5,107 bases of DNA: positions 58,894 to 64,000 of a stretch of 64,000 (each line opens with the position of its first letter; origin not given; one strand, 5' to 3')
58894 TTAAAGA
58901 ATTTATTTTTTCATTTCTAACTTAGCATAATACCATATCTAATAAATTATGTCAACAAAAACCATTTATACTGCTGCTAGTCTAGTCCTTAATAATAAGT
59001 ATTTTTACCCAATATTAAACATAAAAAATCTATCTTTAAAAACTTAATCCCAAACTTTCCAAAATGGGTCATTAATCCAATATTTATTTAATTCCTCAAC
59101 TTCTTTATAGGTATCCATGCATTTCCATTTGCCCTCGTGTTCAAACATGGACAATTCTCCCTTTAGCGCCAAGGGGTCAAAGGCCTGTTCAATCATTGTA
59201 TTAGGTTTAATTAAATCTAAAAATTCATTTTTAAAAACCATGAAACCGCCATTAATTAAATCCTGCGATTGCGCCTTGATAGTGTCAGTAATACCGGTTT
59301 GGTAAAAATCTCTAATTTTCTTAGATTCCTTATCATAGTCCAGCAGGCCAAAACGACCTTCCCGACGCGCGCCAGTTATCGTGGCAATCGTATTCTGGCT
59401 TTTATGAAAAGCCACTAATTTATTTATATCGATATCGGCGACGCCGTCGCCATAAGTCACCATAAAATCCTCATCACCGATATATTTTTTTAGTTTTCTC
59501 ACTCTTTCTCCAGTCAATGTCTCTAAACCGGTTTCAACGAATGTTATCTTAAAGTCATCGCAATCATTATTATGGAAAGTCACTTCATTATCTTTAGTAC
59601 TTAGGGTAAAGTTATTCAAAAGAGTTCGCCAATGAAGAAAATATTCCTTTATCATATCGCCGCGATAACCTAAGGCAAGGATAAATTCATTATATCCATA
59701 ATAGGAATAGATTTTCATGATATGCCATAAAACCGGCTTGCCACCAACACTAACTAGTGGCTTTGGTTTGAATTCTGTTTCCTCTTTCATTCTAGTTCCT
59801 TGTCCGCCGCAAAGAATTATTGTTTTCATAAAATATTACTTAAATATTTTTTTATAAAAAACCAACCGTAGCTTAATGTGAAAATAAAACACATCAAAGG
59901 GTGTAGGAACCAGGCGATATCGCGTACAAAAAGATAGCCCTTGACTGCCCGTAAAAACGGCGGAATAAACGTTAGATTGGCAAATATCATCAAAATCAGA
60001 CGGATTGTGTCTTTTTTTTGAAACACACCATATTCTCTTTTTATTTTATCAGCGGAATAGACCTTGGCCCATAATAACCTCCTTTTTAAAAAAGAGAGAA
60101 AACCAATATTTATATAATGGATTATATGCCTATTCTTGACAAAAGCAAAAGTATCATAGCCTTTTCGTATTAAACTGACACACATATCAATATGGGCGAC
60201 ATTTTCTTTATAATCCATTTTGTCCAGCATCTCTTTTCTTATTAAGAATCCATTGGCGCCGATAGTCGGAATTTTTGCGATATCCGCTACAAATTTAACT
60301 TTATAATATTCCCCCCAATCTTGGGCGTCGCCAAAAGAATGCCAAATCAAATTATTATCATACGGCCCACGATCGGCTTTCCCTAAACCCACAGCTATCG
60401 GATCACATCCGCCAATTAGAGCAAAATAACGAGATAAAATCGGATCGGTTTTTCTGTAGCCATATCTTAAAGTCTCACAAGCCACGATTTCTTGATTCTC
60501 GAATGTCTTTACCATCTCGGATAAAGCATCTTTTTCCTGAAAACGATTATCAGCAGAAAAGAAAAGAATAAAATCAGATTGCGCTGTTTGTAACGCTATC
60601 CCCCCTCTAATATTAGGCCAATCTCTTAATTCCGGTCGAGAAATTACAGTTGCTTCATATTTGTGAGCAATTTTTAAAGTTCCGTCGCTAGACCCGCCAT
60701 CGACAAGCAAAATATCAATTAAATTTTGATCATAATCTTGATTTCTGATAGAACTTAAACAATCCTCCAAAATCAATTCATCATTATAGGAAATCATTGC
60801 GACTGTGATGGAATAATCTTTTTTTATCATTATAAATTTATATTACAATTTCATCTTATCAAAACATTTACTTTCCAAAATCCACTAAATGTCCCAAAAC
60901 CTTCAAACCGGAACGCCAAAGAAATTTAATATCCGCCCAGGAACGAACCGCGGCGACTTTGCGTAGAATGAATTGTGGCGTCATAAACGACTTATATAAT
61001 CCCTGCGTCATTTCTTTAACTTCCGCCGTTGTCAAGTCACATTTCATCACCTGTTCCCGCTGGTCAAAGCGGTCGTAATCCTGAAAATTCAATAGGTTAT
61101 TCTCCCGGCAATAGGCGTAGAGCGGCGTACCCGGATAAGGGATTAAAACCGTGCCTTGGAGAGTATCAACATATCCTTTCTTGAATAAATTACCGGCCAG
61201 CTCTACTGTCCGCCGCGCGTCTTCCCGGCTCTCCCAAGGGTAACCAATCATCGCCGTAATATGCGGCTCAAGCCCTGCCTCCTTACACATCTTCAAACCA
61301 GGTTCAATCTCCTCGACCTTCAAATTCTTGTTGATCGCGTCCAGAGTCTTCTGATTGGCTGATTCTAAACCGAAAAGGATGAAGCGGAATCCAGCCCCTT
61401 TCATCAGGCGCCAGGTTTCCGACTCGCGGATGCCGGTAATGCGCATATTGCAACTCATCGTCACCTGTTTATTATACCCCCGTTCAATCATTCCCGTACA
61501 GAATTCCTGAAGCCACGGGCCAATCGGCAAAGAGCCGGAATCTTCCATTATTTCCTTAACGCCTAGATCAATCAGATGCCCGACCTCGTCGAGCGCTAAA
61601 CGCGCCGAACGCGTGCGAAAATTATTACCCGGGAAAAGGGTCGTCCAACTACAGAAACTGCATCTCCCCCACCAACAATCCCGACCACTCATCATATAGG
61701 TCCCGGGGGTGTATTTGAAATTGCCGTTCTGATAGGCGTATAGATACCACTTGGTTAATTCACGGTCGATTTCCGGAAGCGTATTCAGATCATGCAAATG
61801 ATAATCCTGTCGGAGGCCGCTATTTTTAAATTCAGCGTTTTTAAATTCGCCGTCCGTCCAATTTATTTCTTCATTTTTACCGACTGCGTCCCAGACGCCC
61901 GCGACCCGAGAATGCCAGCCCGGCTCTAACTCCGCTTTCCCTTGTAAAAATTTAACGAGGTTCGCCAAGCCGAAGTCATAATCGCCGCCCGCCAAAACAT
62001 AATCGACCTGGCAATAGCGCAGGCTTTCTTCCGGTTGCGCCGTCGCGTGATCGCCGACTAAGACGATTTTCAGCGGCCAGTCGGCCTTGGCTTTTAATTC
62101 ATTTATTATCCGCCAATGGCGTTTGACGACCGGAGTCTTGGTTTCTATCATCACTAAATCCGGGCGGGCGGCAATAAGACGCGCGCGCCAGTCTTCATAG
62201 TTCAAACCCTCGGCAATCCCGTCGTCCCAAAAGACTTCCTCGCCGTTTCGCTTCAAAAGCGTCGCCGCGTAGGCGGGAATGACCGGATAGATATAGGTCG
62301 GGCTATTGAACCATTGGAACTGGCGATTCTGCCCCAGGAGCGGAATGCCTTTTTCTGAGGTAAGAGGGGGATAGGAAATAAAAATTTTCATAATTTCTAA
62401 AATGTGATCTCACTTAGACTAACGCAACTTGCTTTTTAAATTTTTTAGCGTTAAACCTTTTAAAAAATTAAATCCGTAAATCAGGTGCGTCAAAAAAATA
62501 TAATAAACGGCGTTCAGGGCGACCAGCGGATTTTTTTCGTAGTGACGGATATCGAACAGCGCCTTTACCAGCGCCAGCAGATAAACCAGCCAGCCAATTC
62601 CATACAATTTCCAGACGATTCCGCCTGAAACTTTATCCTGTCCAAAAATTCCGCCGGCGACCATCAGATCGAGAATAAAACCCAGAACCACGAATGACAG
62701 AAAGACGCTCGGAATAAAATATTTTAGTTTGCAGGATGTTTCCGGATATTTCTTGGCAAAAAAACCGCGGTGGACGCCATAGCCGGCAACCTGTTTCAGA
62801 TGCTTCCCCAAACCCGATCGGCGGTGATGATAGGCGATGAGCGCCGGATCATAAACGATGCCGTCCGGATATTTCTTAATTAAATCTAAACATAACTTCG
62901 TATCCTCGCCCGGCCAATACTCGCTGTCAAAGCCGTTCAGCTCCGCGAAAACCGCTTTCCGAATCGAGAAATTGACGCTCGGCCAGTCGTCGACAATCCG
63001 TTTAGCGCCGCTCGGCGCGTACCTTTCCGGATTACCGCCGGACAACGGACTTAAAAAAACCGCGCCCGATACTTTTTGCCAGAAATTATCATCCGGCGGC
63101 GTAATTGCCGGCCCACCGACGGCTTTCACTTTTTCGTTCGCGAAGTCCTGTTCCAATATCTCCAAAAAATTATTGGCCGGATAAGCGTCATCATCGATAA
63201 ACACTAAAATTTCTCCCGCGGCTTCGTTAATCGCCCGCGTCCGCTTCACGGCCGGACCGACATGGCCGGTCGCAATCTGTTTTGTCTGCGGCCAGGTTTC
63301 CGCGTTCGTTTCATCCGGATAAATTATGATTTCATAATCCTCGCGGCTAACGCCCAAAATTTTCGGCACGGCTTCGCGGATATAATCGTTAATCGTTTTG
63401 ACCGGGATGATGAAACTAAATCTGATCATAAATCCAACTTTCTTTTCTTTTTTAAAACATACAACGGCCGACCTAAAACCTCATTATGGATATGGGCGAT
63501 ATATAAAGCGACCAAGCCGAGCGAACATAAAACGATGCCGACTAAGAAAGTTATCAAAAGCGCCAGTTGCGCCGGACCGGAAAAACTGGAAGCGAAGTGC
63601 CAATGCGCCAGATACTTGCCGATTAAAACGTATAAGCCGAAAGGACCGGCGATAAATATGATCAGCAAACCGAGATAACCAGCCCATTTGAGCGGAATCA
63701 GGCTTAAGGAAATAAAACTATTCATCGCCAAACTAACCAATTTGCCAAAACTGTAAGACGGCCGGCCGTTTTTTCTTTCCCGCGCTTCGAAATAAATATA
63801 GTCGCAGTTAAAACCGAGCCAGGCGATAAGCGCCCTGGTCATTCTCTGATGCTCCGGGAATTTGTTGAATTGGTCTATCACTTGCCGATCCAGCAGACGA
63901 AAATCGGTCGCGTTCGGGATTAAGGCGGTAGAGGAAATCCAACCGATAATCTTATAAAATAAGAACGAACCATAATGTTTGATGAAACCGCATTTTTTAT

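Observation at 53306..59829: Predicted CDP-activated branched-chain 3,6-dideoxyhexose (yersiniose-like) pathway in a CPR-like genome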

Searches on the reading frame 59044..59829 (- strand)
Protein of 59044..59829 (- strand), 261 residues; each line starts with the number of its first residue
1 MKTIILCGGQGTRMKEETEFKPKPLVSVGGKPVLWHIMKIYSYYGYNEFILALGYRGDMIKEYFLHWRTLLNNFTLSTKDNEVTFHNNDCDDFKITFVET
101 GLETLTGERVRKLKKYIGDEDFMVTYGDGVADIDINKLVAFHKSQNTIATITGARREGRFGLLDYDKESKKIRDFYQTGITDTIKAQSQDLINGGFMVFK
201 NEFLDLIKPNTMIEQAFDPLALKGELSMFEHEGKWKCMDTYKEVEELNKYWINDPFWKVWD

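Call 3: search_protein_families(library=pfam, proteins=[window:59044-59829:-])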
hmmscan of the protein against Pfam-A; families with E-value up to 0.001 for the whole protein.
window:59044-59829:- (261 aa): 2 families
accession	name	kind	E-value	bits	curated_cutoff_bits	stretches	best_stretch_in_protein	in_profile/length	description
PF00483.29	NTP_transferase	-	5e-13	49.6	21.2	1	2-208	1-190/245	Nucleotidyl transferase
PF12804.13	NTP_transf_3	-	4.2e-07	30.7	27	1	4-56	2-49/160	MobA-like NTP transferase domain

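Call 4: search_protein_families(library=ncbifam, proteins=[window:59044-59829:-])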
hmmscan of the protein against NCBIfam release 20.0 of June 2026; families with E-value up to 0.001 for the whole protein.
window:59044-59829:- (261 aa): 29 families (the best 25 are shown)
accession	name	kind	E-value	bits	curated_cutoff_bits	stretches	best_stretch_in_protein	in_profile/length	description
TIGR02623.1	G1P_cyt_trans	equivalog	2e-78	263.4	300.25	1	1-260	1-255/255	glucose-1-phosphate cytidylyltransferase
TIGR03992.1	Arch_glmU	subfamily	2.6e-22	79.3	292.1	2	1-66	1-66/393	bifunctional sugar-1-phosphate nucleotidylyltransferase/acetyltransferase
NF052502.1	man1P_GTase_Rv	exception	4.9e-17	61.8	440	2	2-64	2-64/352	mannose-1-phosphate guanylyltransferase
NF041313.1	UDPGP_AglF_Halo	equivalog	8.4e-17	61.4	400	1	1-64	1-64/234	UTP--glucose-1-phosphate uridylyltransferase AglF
NF049965.1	GlMnHpPGnyltfHddC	equivalog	4.5e-16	59.2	300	1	1-65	1-65/221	D-glycero-D-manno-heptose 1-phosphate guanosyltransferase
NF045761.1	NAMPUrTaseMurU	equivalog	6.6e-16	58.9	250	1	1-249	1-225/226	N-acetylmuramate alpha-1-phosphate uridylyltransferase MurU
TIGR01208.1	rmlA_long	equivalog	1.8e-11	43.5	320.25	1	2-167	1-148/353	glucose-1-phosphate thymidylyltransferase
NF041173.1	Sug_nt_acttase_Thmprot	equivalog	8.8e-11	41.4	600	1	1-209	1-178/405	bifunctional sugar-1-phosphate nucleotidylyltransferase/acetyltransferase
TIGR01099.1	galU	equivalog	1e-09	38.4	326.8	1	1-170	2-177/261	UTP--glucose-1-phosphate uridylyltransferase GalU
TIGR02091.1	glgC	equivalog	1.5e-09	37.4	424.9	1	3-205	3-204/364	glucose-1-phosphate adenylyltransferase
TIGR01173.1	glmU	equivalog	1.1e-08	34.4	366.85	1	1-202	1-175/452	bifunctional UDP-N-acetylglucosamine diphosphorylase/glucosamine-1-phosphate N-acetyltransferase GlmU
NF041135.1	IPPtranDIPPsyn_Thcocales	equivalog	2.7e-08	33.2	580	1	1-64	1-60/419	bifunctional L-myo-inositol-1-phosphate cytidylyltransferase/CDP-L-myo-inositol myo-inositolphosphotransferase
NF010937.0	PRK14357.1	equivalog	2.3e-07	30.1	658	1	1-206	1-176/448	bifunctional UDP-N-acetylglucosamine diphosphorylase/glucosamine-1-phosphate N-acetyltransferase GlmU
NF010934.1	PRK14354.1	equivalog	4.1e-07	28.9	450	1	3-63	2-59/447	bifunctional UDP-N-acetylglucosamine diphosphorylase/glucosamine-1-phosphate N-acetyltransferase GlmU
NF001947.0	PRK00725.1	subfamily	1e-06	27.8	470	0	3-31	19-47/426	glucose-1-phosphate adenylyltransferase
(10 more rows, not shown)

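Call 59: search_solved_structures(query=window:59044-59829:-, max_evalue=1e-8, show_alignments=1)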
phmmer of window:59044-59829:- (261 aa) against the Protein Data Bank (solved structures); distinct sequences matched with E-value up to 1e-8: 8.
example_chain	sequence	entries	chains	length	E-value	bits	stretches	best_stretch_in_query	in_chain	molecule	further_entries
1tzf_A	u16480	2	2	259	3.2e-60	207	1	2-261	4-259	Glucose-1-phosphate cytidylyltransferase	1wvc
7whr_B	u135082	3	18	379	2.6e-16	63.1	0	1-79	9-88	Nucleotidyl transferase family protein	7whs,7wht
8x7s_B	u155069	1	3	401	2.3e-13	53.4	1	1-211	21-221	UTP--glucose-1-phosphate uridylyltransferase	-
6jq8_A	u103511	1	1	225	2.7e-12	49.9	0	3-61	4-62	Putative 6-deoxy-D-mannoheptose pathway protein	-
5xhw_A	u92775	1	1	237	3.6e-12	49.5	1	3-198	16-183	Putative 6-deoxy-D-mannoheptose pathway protein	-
7d72_K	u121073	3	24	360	3.2e-11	46.4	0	1-62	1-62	Mannose-1-phosphate guanyltransferase beta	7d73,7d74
8yre_D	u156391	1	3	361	4.5e-11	45.9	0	1-72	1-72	Mannose-1-phosphate guanylyltransferase 1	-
7x8j_A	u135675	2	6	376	4.9e-11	45.7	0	1-226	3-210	Mannose-1-phosphate guanylyltransferase 1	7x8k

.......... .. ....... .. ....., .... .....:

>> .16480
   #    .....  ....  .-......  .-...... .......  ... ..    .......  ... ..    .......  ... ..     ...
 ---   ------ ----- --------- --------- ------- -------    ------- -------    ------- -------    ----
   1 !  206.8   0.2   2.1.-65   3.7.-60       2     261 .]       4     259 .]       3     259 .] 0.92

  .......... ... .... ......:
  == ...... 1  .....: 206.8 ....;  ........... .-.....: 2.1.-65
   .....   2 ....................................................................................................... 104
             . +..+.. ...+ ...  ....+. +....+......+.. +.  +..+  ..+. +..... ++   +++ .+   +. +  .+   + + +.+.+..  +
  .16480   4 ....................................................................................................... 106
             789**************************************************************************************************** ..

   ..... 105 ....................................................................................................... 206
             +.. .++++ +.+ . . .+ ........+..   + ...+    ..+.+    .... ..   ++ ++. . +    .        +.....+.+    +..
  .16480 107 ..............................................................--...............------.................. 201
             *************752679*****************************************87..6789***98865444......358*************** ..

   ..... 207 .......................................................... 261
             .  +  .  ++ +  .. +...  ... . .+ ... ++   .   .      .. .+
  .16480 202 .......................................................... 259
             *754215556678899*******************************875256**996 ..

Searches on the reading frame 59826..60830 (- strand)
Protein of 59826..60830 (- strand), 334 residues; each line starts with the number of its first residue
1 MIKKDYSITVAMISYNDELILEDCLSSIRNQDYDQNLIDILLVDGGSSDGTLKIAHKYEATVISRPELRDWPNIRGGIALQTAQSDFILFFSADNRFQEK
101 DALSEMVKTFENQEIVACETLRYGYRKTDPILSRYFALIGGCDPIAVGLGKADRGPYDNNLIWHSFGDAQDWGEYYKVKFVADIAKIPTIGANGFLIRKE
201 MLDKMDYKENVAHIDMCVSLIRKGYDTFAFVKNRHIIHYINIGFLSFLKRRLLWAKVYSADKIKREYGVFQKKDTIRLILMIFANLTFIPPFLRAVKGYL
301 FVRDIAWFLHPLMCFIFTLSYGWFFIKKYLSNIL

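Call 6: search_protein_families(library=pfam, proteins=[window:59826-60830:-])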
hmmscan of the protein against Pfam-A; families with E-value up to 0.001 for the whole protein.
window:59826-60830:- (334 aa): 1 family
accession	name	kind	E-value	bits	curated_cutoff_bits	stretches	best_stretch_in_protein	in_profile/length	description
PF00535.33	Glycos_transf_2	-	7.5e-17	62.2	23.3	1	9-129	1-123/168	Glycosyl transferase family 2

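Call 67: search_protein_families(library=ncbifam, proteins=[window:59826-60830:-], max_evalue=0.00001)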
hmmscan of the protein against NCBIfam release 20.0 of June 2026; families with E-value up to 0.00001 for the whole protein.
window:59826-60830:- (334 aa): 6 families
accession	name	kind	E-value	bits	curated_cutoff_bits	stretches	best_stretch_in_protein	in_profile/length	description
TIGR03111.1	glyc2_xrt_Gpos1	hypoth_equivalog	3.2e-11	42.7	363.95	1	6-120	49-166/439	TIGR03111 family XrtG-associated glycosyltransferase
TIGR04283.1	glyco_like_mftF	equivalog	1.1e-09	38.2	182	1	14-118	7-106/221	TIGR04283 family arsenosugar biosynthesis glycosyltransferase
NF038302.1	EPS_HpsE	equivalog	4.2e-08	32.5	300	1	7-98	2-100/307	hormogonium polysaccharide biosynthesis glycosyltransferase HpsE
NF010496.0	PRK13915.1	equivalog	7.6e-07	28.5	262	1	3-110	28-142/307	glucosyl-3-phosphoglycerate synthase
NF047683.1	TeichurnBiosyTuaG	equivalog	3e-06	27.1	400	1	1-111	1-112/252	teichuronic acid biosynthesis protein TuaG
NF007482.0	PRK10073.1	equivalog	7.1e-06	25.2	423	0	6-100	8-101/334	glycosyltransferase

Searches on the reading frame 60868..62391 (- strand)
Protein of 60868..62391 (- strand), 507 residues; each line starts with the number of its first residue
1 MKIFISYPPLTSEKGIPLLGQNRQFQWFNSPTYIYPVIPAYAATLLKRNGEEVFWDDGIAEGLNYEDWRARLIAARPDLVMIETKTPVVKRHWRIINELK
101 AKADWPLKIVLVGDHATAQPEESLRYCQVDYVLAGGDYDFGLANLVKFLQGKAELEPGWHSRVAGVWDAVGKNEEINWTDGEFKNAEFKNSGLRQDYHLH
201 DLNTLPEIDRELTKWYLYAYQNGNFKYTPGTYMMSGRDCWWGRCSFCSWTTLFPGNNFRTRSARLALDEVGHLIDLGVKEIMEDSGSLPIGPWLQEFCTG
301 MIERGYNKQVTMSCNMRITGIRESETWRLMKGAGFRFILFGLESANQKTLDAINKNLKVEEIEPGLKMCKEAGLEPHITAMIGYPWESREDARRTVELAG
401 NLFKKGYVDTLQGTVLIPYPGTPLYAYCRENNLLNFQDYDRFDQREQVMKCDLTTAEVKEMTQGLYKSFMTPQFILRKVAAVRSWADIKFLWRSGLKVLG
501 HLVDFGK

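Call 6: search_protein_families(library=pfam, proteins=[window:60868-62391:-])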
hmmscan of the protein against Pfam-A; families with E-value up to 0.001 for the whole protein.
window:60868-62391:- (507 aa): 2 families
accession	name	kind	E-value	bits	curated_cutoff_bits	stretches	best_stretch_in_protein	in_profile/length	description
PF04055.27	Radical_SAM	-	4.7e-14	53.3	29.5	1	239-399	7-166/166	Radical SAM superfamily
PF02310.24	B12-binding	-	2.2e-06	27.9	32.1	1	40-135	18-111/121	B12 binding domain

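Call 67: search_protein_families(library=ncbifam, proteins=[window:60868-62391:-], max_evalue=0.00001)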
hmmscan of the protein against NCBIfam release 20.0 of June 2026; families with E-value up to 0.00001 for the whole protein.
window:60868-62391:- (507 aa): 14 families
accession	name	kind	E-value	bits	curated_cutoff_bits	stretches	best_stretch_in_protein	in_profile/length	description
TIGR03471.1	HpnJ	equivalog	7.3e-41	140.5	577.6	1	33-496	31-461/472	hopanoid biosynthesis associated radical SAM protein HpnJ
TIGR02026.1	BchE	equivalog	1.8e-24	86.5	481.35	1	37-468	23-426/497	magnesium-protoporphyrin IX monomethyl ester anaerobic oxidative cyclase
TIGR04013.1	B12_SAM_MJ_1487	hypoth_equivalog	1.6e-18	66.8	251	1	337-426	268-355/382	TIGR04013 family B12-binding domain/radical SAM domain-containing protein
NF050148.1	rSAM_ApyD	equivalog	5.6e-18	64.7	750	1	234-428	203-393/645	RiPP biosynthesis radical SAM protein ApyD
TIGR04479.1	bcpD_PhpK_rSAM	subfamily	6.9e-17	61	600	1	233-399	244-406/504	PhpK family radical SAM P-methyltransferase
TIGR04072.2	rSAM_ladder_B12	equivalog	9.2e-15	54.2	360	1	237-434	187-378/443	lipid biosynthesis B12-binding/radical SAM protein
TIGR04295.1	B12_rSAM_oligo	hypoth_equivalog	7.6e-14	51.2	400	1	35-426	24-382/422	TIGR04295 family B12-binding domain-containing radical SAM protein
TIGR04014.1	B12_SAM_MJ_0865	equivalog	9.8e-12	44.4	360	1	231-428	161-358/434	methyl-coenzyme M reductase glutamine C-methyltransferase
TIGR04367.1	HpnR_B12_rSAM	equivalog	2.2e-11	43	650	1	232-457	188-400/490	hopanoid C-3 methylase HpnR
NF033070.1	rSAM_AprD4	equivalog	5.3e-09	35.5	500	1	307-460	271-422/456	AprD4 family radical SAM diol-dehydratase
NF040542.1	rSAM_RCCLKC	equivalog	1.8e-08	34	450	1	310-426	257-375/423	arsinothricin biosynthesis radical SAM protein ArsL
TIGR03975.1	rSAM_ocin_1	subfamily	1.8e-08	33.4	281.85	1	181-398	213-426/606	RiPP maturation radical SAM C-methyltransferase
TIGR04385.1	B12_rSAM_cofa1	equivalog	4.1e-07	29.6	450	1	201-404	169-366/438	B12 lower ligand biosynthesis radical SAM protein BzaD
NF040546.1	rSAM_CUAEP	equivalog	4.3e-06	25.7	500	1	183-412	131-351/468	CUAEP/CCAEP-tail radical SAM (seleno)protein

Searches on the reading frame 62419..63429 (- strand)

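Call 6: search_protein_families(library=pfam, proteins=[window:62419-63429:-])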
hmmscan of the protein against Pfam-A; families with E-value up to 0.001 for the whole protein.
window:62419-63429:- (336 aa): 3 families
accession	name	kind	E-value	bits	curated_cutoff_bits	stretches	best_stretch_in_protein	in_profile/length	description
PF00535.33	Glycos_transf_2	-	4.9e-10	40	23.3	1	5-123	1-131/168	Glycosyl transferase family 2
PF13641.12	Glyco_tranf_2_3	-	5.8e-07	30.2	27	1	4-120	3-135/230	Glycosyltransferase like family 2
PF13632.12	Glyco_trans_2_3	-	1.8e-05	25.1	27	1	75-220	2-142/198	Glycosyl transferase family group 2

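Call 67: search_protein_families(library=ncbifam, proteins=[window:62419-63429:-], max_evalue=0.00001)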
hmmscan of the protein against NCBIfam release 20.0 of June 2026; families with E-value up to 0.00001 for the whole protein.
window:62419-63429:- (336 aa): 5 families
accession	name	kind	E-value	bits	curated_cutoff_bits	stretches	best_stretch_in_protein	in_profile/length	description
TIGR03965.1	mycofact_glyco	equivalog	9.9e-21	74.1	280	1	6-235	78-314/467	mycofactocin biosynthesis glycosyltransferase MftF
NF041875.1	EPS_EpsD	equivalog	1.4e-15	57.5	370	1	51-231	59-237/325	exopolysaccharide biosynthesis glycosyltransferase EpsD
NF041394.1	GtaseAglG_Halo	equivalog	3.2e-10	39.8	440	1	56-201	67-215/304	glucosyl-dolichyl phosphate glucuronosyltransferase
NF038302.1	EPS_HpsE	equivalog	4.4e-06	25.9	300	1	50-102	65-116/307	hormogonium polysaccharide biosynthesis glycosyltransferase HpsE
TIGR04283.1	glyco_like_mftF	equivalog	7.5e-06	25.7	182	0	5-102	2-103/221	TIGR04283 family arsenosugar biosynthesis glycosyltransferase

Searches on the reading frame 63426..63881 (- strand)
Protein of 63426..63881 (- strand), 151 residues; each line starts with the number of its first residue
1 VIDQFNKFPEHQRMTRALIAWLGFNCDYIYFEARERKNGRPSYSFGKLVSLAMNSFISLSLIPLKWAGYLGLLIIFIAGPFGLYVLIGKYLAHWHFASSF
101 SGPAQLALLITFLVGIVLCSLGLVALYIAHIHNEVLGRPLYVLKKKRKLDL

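Call 6: search_protein_families(library=pfam, proteins=[window:63426-63881:-])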
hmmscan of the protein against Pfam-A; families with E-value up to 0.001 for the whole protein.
window:63426-63881:- (151 aa): 0 families

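Call 67: search_protein_families(library=ncbifam, proteins=[window:63426-63881:-], max_evalue=0.00001)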
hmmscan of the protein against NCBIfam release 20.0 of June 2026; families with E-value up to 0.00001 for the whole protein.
window:63426-63881:- (151 aa): 2 families
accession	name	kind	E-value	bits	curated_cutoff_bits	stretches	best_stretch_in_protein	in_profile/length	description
NF047588.1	GlcsyltransPgfSStrep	equivalog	9e-18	64.5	500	1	2-145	164-304/308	glycosyltransferase PgfS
NF007986.1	PRK10714.1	equivalog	8.1e-08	31.6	529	1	32-145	199-310/316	undecaprenyl-phosphate 4-deoxy-4-formamido-L-arabinose transferase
